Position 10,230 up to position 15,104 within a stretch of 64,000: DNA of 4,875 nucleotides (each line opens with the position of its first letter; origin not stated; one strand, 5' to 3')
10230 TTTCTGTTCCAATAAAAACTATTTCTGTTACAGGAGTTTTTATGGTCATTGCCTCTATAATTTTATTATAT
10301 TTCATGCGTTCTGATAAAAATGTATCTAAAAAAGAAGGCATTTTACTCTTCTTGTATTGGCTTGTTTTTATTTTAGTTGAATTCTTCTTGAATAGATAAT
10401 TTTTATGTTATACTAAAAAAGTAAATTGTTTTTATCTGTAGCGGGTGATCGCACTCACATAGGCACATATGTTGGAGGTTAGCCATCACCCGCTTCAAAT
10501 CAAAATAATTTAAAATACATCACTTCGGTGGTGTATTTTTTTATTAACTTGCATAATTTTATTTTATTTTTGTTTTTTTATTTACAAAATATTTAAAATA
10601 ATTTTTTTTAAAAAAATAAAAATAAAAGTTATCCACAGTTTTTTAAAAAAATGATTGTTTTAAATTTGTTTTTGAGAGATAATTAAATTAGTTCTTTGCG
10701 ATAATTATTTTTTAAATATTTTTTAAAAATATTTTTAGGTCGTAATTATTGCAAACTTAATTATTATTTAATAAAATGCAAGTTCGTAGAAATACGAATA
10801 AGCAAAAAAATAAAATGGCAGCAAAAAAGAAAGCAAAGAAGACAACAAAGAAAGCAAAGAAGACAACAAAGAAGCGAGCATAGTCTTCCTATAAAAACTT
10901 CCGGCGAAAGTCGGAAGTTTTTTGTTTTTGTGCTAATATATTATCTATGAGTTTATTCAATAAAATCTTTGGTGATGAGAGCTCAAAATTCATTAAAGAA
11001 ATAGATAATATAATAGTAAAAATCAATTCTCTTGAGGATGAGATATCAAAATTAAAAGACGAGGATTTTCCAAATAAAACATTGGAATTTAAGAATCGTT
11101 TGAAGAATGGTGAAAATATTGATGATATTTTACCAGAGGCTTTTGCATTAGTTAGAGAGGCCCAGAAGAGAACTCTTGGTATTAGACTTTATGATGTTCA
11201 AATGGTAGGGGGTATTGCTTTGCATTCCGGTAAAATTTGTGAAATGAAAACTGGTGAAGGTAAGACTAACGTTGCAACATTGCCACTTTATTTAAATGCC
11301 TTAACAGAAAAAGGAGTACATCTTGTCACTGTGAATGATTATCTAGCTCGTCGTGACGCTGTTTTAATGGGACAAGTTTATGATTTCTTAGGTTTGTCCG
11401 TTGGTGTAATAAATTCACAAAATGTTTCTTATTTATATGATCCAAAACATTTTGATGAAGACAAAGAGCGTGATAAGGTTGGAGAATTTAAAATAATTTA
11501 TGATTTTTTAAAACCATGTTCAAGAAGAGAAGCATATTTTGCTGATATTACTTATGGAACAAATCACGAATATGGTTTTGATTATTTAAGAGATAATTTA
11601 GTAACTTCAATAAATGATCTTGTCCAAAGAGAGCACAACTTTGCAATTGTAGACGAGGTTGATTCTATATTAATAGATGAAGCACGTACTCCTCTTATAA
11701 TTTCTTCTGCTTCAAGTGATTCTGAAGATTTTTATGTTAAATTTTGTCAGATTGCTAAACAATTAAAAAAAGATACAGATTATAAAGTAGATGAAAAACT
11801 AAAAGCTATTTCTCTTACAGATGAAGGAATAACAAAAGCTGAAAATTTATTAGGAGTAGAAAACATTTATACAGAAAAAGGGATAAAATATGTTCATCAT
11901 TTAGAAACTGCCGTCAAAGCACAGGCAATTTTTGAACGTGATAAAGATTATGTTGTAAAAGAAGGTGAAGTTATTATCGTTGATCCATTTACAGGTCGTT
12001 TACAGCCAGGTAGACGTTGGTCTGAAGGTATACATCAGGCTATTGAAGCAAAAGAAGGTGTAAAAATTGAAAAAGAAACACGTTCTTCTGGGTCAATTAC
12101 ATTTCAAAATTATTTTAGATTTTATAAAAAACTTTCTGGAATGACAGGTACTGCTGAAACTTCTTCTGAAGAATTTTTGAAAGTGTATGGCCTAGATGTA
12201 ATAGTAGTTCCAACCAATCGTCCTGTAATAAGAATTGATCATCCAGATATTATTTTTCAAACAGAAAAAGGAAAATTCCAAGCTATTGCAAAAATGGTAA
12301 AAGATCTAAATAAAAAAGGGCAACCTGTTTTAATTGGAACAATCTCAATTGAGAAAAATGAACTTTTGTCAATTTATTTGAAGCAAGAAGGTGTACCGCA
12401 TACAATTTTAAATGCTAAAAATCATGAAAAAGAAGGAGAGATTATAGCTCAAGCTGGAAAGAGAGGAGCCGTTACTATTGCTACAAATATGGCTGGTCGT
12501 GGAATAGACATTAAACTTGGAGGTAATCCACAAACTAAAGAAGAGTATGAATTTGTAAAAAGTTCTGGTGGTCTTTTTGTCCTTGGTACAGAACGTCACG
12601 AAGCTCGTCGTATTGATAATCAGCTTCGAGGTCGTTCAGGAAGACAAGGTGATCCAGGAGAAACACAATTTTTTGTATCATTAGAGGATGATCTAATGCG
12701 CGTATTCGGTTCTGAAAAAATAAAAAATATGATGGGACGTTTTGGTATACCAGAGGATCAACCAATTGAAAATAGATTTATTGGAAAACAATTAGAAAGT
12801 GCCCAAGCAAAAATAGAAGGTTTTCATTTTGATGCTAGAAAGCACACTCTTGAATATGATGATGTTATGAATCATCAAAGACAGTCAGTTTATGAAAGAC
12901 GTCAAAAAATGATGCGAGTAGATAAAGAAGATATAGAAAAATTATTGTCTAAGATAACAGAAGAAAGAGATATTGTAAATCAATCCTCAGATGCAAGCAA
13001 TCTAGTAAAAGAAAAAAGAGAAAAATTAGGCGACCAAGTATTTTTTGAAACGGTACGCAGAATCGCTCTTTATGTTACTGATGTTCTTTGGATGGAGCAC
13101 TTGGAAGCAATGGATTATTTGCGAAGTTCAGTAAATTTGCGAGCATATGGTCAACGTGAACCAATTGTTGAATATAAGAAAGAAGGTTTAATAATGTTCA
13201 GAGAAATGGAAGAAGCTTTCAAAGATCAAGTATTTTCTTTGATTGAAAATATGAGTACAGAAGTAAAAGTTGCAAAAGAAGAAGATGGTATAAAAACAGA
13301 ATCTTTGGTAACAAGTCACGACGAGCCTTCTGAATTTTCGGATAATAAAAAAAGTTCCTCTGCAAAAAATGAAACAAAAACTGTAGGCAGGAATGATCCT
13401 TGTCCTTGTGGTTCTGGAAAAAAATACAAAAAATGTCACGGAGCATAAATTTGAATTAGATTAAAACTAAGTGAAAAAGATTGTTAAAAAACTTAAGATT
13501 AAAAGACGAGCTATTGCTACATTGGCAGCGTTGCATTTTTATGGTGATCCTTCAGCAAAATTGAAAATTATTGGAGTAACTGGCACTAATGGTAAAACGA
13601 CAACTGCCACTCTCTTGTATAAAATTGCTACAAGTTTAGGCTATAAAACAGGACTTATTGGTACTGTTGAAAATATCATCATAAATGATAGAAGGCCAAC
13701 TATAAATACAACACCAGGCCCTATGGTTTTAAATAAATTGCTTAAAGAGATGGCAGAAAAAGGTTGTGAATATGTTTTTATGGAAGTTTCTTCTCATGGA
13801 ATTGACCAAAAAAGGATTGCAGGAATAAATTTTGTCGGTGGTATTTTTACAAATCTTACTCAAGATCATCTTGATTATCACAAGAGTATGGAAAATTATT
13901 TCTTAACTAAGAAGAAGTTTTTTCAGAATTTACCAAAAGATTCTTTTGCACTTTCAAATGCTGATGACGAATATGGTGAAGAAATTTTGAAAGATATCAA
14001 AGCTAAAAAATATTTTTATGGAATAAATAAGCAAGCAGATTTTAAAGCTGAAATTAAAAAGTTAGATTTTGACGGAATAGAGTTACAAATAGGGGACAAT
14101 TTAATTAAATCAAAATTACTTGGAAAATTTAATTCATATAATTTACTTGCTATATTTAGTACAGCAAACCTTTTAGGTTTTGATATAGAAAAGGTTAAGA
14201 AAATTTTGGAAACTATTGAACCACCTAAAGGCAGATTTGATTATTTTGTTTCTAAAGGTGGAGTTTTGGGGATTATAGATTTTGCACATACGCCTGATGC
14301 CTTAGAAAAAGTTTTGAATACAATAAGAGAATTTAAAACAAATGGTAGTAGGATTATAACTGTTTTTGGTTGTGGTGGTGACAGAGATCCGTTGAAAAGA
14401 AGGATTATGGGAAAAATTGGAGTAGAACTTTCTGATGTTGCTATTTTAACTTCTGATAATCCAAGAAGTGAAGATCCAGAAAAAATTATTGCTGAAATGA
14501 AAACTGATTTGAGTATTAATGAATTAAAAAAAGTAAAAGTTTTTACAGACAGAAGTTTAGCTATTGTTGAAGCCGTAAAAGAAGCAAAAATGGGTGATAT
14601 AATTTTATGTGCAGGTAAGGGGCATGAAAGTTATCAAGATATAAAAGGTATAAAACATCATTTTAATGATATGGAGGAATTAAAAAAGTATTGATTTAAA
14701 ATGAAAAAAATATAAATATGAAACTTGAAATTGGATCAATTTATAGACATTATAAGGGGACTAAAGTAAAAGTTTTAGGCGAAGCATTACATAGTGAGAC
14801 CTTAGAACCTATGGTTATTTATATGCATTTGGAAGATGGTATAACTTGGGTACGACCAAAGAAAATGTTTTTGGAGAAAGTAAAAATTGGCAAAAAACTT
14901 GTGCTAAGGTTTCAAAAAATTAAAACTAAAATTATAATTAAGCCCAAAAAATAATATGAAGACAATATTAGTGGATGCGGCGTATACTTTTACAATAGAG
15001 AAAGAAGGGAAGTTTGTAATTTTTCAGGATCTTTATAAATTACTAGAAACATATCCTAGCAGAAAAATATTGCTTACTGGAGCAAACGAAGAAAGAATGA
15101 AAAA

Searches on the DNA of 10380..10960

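Call 17: search_rna_families(source=window, start=10380, end=10960, threshold=evalue, max_evalue=10, show_alignments=3)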
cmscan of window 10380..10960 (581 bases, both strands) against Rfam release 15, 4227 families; matches with E-value up to 10: 10.
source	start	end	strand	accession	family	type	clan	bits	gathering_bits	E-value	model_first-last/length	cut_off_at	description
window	10409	10543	+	RF01859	Phe_leader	Cis-reg; leader;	-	39.5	55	4.3e-05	1-125/125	no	Phenylalanine leader peptide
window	10893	10922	+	RF02351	psRNA14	Gene; sRNA;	-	23.3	60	0.17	9-38/84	no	Proteobacteria sRNA psRNA14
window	10825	10928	+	RF02053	STnc430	Gene; sRNA;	-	21.7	47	0.52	1-162/162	no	Enterobacterial sRNA STnc430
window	10868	10926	+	RF02064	STnc370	Gene; sRNA;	-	20.1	54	6.1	1-71/71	no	Enterobacterial sRNA STnc370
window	10893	10926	-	RF02621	BSnc120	Gene; sRNA;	-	19.8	114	0.096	37-70/88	no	Brucella sRNA 120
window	10894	10950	-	RF02844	RefA9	Gene; antisense;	-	17.1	49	6.2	1-64/64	no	Enterococcus sRNA A9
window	10838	10923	+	RF00370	sroD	Gene; sRNA;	-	15.2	50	3.1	1-86/86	no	sroD RNA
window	10508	10539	+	RF01766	cspA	Cis-reg; thermoregulator;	-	11.9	78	1.1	394-425/428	no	cspA thermoregulator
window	10893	10922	+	RF02637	EF0408_EF0409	Gene; sRNA;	-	10.6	440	2.9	377-406/412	no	Enterococcus sRNA EF0408_EF0409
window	10892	10921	+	RF01766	cspA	Cis-reg; thermoregulator;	-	8.7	78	9.8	396-425/428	no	cspA thermoregulator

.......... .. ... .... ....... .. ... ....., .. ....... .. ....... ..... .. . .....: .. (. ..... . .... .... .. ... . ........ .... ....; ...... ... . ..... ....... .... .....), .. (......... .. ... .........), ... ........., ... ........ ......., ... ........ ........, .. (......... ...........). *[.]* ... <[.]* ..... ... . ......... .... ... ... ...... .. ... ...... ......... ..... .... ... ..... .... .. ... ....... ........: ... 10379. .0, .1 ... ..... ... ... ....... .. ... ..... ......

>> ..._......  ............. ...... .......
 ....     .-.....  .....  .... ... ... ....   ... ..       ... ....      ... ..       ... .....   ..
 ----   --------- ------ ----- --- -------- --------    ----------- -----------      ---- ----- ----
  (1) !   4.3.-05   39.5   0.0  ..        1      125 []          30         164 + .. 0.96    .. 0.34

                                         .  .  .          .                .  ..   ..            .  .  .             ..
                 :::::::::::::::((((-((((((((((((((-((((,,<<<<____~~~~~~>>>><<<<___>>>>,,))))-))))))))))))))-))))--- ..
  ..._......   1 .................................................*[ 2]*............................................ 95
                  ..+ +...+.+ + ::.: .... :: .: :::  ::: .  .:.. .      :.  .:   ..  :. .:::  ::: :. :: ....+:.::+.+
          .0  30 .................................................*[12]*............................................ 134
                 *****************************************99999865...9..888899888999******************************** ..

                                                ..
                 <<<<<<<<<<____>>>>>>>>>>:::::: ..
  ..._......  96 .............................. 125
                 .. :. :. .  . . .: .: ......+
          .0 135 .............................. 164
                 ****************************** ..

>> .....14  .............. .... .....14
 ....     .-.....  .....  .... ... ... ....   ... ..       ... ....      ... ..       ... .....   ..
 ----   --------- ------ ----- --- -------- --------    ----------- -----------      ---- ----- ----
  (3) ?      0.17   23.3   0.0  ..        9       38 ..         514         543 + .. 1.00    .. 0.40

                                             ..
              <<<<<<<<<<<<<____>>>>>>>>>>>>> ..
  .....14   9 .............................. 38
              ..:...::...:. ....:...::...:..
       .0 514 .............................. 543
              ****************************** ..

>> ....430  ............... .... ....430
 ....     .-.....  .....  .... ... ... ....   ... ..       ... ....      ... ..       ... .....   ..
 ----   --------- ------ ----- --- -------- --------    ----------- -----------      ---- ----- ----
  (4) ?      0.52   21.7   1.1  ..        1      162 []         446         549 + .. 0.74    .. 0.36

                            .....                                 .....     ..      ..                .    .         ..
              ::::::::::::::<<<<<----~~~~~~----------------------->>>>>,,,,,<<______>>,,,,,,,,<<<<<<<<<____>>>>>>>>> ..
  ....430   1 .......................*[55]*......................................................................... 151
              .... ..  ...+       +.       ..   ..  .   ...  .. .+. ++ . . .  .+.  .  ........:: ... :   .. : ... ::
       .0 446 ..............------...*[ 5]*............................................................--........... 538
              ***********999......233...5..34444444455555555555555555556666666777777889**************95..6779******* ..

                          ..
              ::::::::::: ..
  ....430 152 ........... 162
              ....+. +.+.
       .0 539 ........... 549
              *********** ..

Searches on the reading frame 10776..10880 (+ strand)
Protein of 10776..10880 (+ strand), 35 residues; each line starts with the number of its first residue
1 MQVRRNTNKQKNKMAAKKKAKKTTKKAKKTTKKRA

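Call 26: list_cluster_members(proteins=[window:10776-10880:+, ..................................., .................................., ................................, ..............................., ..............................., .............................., window:10815-10880:+, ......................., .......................])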
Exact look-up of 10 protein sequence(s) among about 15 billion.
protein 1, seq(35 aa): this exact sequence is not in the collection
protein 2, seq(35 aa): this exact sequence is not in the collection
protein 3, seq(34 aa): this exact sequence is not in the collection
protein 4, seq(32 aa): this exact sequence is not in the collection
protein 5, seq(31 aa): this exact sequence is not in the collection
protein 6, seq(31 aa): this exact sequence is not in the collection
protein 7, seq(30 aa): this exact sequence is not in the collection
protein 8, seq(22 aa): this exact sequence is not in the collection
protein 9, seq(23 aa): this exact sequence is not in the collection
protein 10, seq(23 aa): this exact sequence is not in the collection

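Call 66: search_protein_representatives(protein=window:10776-10880:+)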
Query: 35 residues. Proteins with E-value up to 0.001 (for the whole library): 0; up to 1e-10: 0; up to 1e-30: 0. The best 0 are listed.

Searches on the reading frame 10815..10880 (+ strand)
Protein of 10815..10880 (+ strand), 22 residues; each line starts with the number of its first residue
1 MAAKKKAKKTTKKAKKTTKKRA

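Call 12: search_protein_families(library=ncbifam, proteins=[window:10815-10880:+], max_evalue=10)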
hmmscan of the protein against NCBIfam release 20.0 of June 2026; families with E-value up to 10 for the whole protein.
seq(22 aa): 0 families

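Call 13: search_protein_families(library=pfam, proteins=[window:10815-10880:+], max_evalue=10)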
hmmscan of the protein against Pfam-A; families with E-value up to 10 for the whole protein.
seq(22 aa): 0 families

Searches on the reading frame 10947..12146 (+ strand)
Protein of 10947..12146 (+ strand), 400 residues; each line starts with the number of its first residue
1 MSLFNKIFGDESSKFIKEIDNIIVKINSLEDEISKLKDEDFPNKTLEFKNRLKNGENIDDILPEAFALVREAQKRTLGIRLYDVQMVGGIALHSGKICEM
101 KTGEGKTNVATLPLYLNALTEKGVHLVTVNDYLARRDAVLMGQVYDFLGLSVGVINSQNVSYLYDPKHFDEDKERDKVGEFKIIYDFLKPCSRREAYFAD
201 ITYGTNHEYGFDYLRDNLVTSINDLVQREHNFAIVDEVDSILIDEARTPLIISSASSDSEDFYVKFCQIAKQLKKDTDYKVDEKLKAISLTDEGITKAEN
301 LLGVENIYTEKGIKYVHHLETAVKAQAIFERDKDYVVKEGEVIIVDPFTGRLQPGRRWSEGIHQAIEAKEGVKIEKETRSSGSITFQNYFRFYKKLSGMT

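Call 8: find_related_loci(query=window:10947-12146:+, collection=genome_contigs, flank=3000)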
Query window:10947-12146:+ (400 aa) in genome_contigs; peptide patterns used: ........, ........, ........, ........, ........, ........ (x = any residue, [..] = any of these).
550 stretches matched a pattern; 510 encode a relative of the query (tblastn E <= 1e-3); the best 80 are kept; 80 distinct loci.
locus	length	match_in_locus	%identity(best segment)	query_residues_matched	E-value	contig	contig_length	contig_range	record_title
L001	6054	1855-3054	89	1-400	0e+0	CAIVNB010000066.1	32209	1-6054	uncultured bacterium isolate AlinenLipids_bin-5200 genome assembly, contig: bin-5200:66/88, whole genome shotgun sequenc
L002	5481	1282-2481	87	1-400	0e+0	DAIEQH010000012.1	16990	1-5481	MAG TPA_asm: Candidatus Nomurabacteria bacterium isolate clean1184 NODE_12_length_16990_cov_8.628688, whole genome shotg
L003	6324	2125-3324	88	1-400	0e+0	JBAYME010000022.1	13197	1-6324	MAG: Candidatus Paceibacterota bacterium isolate SO_2016_LW1_32 scaffold05259_LW64-88_2016, whole genome shotgun sequenc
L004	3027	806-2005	86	1-400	0e+0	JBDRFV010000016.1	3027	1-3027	MAG: Patescibacteria group bacterium isolate MEGAHIT-group-1.391 k141_10772507, whole genome shotgun sequence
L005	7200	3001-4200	87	1-400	0e+0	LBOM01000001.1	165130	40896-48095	MAG: Candidatus Nomurabacteria bacterium GW2011_GWE1_32_28 UR25_C0001, whole genome shotgun sequence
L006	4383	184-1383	87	1-400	0e+0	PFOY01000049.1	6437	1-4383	MAG: Candidatus Nomurabacteria bacterium CG_4_10_14_0_2_um_filter_30_12 CG_4_10_14_0.2_scaffold_7212_c, whole genome sho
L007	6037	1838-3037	88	1-400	0e+0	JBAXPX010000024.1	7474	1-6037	MAG: bacterium isolate ELA542 MAG542_24, whole genome shotgun sequence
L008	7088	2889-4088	87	1-400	0e+0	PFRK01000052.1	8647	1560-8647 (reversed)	MAG: Candidatus Nomurabacteria bacterium CG_4_9_14_0_2_um_filter_32_10 CG_4_9_14_0.2_um_filter_scaffold_4061_c, whole ge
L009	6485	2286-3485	85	1-400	0e+0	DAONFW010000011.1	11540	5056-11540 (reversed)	MAG TPA_asm: Candidatus Paceibacterota bacterium isolate AMR_MDS_3833 NODE_6282_length_11540_cov_11.706138, whole genome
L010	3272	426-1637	85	1-400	0e+0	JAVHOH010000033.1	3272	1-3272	MAG: Candidatus Paceibacterota bacterium isolate WB02no19_35_22 NODE_20929_length_3272_cov_12.131489, whole genome shotg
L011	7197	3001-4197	86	1-400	0e+0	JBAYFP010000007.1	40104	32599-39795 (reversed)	MAG: Candidatus Paceibacterota bacterium isolate SO_2016_GW1_104 scaffold01847_OW334_2016, whole genome shotgun sequence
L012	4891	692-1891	86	1-400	0e+0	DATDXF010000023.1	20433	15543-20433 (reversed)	MAG TPA_asm: Candidatus Paceibacterota bacterium isolate SMAG_U8131 k141_1223941, whole genome shotgun sequence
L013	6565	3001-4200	85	1-400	0e+0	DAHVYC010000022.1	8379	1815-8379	MAG TPA_asm: Candidatus Nomurabacteria bacterium isolate clean777 NODE_22_length_8379_cov_4.813659, whole genome shotgun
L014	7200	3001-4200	85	1-400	0e+0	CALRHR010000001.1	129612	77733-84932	MAG: Candidatus Nomurabacteria bacterium isolate TrH-25oct19-200 genome assembly, contig: TrH-25oct19-C99, whole genome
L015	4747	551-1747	85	1-400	0e+0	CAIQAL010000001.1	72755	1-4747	uncultured bacterium isolate MJ-time_bin-5891 genome assembly, contig: bin-5891:01/38, whole genome shotgun sequence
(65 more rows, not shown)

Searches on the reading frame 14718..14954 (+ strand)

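Call 39: search_protein_families(library=pfam, proteins=[window:14718-14954:+], max_evalue=0.001)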
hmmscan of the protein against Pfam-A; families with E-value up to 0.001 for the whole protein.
window:14718-14954:+ (78 aa): 1 family
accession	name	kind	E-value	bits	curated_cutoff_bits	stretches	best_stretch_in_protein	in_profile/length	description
PF07866.17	DUF1653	-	1.2e-20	74.1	23.5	1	8-67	2-62/62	Protein of unknown function (DUF1653)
